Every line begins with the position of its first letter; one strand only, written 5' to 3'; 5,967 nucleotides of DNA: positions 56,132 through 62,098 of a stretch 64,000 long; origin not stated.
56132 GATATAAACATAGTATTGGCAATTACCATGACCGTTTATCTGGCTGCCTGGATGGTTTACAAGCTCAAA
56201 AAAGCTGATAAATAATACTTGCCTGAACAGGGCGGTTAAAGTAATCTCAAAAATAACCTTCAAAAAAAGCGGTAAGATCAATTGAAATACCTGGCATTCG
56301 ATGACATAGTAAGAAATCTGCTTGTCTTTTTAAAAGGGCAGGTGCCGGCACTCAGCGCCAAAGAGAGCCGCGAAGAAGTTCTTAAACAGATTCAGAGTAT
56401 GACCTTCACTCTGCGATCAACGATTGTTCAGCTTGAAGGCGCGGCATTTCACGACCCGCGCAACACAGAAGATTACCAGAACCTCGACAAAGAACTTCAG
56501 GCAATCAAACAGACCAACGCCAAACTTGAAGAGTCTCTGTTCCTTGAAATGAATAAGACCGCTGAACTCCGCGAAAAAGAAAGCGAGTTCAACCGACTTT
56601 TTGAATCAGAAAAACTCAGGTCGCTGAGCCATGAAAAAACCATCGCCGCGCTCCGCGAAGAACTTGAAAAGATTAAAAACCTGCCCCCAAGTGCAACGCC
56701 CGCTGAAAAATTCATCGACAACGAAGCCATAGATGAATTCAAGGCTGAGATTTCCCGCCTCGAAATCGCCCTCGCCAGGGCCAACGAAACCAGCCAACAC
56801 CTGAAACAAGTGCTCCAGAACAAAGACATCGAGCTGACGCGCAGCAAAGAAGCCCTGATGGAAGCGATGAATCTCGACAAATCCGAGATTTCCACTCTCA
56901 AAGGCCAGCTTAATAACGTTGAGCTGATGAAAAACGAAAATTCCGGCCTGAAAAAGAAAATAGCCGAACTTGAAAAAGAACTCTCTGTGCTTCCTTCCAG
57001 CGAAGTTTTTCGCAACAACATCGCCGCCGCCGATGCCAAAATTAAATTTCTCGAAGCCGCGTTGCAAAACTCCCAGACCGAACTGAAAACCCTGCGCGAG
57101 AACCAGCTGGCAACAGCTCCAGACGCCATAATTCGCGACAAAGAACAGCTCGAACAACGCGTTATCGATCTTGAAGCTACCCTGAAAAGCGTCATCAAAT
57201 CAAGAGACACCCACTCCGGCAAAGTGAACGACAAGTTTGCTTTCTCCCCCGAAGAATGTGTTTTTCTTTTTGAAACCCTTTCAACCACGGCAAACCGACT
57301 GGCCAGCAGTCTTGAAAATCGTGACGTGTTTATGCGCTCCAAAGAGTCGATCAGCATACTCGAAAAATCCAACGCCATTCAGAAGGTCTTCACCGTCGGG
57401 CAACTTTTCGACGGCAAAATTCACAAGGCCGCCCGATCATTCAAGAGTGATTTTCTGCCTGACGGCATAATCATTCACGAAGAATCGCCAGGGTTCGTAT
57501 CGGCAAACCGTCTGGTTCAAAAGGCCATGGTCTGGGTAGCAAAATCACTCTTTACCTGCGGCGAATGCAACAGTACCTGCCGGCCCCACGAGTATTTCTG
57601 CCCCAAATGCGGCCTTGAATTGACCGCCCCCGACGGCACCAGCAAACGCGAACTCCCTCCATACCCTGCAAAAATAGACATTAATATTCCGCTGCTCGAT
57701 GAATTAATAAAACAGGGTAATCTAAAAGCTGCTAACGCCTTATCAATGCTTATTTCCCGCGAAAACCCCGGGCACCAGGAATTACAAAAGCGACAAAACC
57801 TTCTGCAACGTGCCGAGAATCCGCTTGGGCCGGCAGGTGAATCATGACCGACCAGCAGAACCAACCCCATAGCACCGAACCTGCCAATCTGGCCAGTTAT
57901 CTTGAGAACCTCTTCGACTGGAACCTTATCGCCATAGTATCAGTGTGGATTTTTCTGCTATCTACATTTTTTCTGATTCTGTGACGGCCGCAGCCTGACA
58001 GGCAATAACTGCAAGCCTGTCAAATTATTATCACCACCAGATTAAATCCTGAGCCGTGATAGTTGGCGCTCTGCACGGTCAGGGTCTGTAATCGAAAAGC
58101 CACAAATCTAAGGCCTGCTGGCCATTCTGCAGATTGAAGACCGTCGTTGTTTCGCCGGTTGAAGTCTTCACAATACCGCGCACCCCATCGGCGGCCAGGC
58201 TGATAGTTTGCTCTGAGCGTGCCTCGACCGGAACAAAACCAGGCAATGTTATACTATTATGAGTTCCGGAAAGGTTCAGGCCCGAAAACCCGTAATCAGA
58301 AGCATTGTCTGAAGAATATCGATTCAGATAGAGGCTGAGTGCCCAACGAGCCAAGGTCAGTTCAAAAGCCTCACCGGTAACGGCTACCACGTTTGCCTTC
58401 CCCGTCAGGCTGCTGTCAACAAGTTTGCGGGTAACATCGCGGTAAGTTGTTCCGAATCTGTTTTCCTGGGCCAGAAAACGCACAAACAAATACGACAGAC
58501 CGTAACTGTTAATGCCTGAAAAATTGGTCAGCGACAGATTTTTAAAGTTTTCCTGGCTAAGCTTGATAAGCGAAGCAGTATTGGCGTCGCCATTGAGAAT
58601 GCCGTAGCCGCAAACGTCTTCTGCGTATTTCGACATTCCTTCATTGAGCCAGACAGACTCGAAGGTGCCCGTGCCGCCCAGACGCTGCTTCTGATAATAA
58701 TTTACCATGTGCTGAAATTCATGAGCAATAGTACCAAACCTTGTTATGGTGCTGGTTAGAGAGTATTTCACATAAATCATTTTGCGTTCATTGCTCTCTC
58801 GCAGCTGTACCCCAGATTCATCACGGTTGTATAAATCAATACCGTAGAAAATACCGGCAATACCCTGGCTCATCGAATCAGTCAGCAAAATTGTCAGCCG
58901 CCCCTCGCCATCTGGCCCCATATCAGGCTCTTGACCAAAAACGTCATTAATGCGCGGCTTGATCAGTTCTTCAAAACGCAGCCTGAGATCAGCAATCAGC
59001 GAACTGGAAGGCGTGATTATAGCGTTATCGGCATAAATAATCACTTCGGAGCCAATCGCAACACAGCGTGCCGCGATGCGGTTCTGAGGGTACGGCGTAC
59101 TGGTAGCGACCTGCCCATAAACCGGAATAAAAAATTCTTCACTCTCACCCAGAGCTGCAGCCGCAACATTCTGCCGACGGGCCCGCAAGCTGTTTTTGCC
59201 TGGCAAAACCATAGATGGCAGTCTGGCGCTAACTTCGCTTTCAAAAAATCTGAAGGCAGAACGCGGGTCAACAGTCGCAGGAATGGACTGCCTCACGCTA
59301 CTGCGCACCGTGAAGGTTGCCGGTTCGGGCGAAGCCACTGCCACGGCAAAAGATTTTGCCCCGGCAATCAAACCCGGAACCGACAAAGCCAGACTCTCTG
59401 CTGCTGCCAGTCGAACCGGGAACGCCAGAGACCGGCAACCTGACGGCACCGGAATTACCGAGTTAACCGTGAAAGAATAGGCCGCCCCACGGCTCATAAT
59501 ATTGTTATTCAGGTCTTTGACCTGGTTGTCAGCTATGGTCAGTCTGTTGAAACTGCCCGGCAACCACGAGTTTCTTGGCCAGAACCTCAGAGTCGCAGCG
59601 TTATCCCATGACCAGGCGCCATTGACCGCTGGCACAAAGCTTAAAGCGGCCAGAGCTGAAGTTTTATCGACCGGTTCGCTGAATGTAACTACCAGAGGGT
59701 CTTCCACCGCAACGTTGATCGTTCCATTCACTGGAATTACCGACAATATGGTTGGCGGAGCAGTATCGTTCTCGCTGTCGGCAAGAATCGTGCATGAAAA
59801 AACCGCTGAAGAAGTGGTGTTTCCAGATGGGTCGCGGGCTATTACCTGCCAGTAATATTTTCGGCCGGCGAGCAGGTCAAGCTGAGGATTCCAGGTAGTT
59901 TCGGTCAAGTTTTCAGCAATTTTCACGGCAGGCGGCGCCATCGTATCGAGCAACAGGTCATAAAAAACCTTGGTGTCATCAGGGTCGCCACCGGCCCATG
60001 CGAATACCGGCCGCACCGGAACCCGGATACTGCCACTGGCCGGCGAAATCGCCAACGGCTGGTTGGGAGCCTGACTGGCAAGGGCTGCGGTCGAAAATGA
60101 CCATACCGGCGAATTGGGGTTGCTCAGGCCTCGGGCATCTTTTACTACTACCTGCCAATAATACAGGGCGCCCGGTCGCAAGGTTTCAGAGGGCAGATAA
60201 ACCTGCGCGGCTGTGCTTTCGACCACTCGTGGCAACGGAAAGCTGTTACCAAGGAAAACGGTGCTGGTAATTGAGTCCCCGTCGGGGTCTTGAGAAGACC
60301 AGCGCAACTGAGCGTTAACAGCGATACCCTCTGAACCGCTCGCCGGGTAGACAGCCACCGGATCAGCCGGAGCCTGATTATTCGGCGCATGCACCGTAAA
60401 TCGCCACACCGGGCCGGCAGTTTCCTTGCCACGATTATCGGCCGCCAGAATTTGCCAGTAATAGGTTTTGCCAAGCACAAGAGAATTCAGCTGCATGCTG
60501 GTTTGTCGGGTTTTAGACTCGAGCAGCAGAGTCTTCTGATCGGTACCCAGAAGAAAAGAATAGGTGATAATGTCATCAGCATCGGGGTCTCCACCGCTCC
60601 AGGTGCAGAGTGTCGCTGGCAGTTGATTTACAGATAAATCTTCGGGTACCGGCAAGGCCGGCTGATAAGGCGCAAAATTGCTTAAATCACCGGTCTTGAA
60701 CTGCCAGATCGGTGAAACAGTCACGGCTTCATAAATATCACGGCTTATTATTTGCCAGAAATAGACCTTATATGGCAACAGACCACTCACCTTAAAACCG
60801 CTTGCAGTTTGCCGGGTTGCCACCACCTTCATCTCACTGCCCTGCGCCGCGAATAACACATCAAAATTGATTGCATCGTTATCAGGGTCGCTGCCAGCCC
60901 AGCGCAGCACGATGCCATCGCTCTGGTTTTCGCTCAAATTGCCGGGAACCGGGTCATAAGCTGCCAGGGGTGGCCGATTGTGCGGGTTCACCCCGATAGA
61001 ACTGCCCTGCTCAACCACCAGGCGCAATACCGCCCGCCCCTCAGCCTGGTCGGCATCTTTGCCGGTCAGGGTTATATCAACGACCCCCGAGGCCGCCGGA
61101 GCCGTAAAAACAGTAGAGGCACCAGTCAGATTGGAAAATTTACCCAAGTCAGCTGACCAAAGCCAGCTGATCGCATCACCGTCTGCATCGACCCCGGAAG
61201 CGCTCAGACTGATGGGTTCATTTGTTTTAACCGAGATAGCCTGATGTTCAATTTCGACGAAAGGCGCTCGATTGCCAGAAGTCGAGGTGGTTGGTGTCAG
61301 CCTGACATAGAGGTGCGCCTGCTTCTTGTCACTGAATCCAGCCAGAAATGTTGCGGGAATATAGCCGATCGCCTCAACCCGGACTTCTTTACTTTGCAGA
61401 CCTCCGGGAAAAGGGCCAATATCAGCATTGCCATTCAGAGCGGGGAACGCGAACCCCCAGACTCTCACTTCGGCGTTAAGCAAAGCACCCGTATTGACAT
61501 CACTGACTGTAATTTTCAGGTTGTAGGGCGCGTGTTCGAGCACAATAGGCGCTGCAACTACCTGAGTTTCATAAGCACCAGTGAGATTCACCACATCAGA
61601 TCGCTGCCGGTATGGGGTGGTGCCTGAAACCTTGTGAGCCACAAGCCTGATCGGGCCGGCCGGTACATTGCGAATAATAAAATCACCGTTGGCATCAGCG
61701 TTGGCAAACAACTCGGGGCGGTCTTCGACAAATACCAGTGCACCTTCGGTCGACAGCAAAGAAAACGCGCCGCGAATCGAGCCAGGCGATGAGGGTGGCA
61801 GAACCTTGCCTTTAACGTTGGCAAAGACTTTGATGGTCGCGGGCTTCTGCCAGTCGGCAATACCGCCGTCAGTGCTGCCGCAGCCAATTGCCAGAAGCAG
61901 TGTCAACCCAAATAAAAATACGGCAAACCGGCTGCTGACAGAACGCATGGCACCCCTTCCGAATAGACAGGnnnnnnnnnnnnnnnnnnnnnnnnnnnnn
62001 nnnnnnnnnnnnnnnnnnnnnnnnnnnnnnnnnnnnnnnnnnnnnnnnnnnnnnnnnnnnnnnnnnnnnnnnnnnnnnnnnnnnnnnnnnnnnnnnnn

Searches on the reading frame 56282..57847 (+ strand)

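Call 6: search_protein_families(library=pfam, proteins=[window:56282-57847:+], max_evalue=0.01)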
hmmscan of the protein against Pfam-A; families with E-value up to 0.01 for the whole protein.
window:56282-57847:+ (521 aa): 2 families
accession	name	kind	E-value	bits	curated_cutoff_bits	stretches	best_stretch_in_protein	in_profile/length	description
PF01025.24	GrpE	-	2.3e-05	24.6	25.8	1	242-421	19-165/165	GrpE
PF15898.10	PRKG1_interact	-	0.0031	18.6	32.4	0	166-238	8-76/101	cGMP-dependent protein kinase interacting domain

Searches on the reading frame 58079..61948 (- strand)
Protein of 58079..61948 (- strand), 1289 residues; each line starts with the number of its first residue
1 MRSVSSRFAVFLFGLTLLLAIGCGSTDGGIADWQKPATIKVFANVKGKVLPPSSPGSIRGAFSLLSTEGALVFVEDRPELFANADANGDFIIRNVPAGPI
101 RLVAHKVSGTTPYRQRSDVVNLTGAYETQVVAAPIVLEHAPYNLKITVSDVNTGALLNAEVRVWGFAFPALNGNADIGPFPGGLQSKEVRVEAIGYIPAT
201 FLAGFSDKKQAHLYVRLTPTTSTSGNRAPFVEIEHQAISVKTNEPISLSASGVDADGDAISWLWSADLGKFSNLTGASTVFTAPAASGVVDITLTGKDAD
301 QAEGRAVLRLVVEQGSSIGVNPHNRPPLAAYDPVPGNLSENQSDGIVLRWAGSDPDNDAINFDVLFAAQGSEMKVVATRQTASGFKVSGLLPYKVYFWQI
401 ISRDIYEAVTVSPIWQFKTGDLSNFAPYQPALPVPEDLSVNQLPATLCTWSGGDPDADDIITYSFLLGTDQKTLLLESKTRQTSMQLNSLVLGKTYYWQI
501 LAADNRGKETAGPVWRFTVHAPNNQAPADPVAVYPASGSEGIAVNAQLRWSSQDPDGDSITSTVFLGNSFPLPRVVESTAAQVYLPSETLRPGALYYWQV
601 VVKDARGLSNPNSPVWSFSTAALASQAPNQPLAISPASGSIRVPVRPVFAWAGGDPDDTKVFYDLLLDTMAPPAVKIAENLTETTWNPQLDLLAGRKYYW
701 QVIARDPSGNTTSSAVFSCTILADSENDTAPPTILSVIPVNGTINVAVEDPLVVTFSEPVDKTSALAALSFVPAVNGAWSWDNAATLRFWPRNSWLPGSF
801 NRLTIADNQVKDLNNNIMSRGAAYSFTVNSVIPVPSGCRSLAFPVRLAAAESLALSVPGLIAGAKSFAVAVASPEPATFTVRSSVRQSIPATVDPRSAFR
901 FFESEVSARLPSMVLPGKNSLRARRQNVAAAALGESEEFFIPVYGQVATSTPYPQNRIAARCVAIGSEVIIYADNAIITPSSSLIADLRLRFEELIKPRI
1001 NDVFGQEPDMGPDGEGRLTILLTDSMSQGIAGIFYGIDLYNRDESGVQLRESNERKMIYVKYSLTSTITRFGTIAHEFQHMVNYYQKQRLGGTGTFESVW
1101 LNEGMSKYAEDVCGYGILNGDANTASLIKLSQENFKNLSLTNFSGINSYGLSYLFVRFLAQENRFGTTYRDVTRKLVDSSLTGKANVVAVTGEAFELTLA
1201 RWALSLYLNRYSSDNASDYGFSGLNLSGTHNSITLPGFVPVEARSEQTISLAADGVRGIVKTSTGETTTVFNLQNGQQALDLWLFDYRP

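Call 6: search_protein_families(library=pfam, proteins=[window:58079-61948:-], max_evalue=0.01)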
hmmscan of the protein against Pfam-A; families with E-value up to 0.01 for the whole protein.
window:58079-61948:- (1289 aa): 9 families
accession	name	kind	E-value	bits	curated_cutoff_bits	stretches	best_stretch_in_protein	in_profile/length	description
PF13205.12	Big_5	-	9.1e-20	71.8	23.6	1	728-827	1-104/105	Bacterial Ig-like domain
PF00041.27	fn3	-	1.1e-08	35.6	25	0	338-401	8-67/84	Fibronectin type III domain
PF17964.7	Big_10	-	2.5e-08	34.7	22.9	1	680-799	37-152/164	Bacterial Ig domain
PF25788.1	Ig_Rha78A_N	-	5.3e-08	33.5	27.4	1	575-623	56-104/105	Rha78A-like, N-terminal immunoglobulin domain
PF17963.7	Big_9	-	1.6e-06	29.3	23.6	1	226-308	1-86/89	Bacterial Ig domain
PF00801.26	PKD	-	0.00023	21.5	23.5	1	238-302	9-71/80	PKD domain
PF13620.12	CarboxypepD_reg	-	0.0043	17.8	32.3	0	68-111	15-61/82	Carboxypeptidase regulatory-like domain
PF16656.11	Pur_ac_phosph_N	-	0.0049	17.9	30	0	478-510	56-84/93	Purple acid Phosphatase, N-terminal domain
PF13485.12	Peptidase_MA_2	-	0.0095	16.2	32.4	0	1072-1162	68-157/201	Peptidase MA superfamily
